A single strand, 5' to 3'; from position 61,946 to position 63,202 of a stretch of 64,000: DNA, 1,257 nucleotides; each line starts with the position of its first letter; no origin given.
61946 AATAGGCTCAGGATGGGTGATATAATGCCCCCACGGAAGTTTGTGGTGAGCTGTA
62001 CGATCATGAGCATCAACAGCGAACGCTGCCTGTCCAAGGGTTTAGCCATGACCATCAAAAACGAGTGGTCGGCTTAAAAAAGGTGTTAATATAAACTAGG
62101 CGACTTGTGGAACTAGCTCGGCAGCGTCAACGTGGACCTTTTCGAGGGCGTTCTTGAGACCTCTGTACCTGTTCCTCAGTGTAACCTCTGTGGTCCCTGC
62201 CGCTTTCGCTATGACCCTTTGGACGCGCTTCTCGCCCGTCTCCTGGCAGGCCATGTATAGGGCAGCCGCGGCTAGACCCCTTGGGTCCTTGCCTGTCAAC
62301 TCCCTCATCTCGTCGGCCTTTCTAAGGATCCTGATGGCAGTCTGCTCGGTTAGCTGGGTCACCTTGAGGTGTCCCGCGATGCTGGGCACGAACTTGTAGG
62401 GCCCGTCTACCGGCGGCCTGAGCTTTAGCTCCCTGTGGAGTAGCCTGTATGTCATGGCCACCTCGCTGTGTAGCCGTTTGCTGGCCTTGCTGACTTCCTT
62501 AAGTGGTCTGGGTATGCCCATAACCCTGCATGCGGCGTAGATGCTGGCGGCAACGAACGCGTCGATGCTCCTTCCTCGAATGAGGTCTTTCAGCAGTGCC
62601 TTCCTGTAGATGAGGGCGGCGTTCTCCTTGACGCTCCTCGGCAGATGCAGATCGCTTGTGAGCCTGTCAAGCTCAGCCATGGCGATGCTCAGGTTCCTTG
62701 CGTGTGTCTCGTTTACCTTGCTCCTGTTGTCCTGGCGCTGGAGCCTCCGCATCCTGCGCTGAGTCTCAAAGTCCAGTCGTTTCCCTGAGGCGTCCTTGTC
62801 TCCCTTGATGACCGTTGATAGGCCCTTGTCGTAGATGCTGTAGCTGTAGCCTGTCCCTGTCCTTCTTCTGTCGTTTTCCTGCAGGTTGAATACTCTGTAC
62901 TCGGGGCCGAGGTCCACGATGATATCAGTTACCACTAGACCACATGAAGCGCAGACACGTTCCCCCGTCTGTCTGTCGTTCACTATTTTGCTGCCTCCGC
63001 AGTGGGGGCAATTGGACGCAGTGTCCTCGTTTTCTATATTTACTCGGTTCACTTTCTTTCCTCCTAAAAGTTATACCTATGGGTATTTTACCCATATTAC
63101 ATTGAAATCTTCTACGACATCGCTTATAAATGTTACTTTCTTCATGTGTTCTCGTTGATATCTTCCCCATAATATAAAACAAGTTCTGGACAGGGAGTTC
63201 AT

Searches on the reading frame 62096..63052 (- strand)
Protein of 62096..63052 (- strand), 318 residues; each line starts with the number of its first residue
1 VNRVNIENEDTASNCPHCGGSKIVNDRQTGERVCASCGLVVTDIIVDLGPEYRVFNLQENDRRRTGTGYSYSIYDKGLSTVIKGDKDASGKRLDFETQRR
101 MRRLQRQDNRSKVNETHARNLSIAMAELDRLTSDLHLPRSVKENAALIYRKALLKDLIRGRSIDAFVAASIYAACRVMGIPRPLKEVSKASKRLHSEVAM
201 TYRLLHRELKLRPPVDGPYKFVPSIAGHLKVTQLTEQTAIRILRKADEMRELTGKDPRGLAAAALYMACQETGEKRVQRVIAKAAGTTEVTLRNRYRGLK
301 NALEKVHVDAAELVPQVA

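Call 71: search_protein_families(library=pfam, proteins=[window:62096-63052:-], max_evalue=0.00001)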
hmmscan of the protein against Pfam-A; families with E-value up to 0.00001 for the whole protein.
window:62096-63052:- (318 aa): 2 families
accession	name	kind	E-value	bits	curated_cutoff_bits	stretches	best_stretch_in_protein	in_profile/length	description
PF00382.24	TFIIB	-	6.6e-33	113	23.6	2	217-301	7-91/92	Transcription factor TFIIB repeat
PF08271.17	Zn_Ribbon_TF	-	4.4e-13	49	29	1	15-53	3-41/43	TFIIB zinc-binding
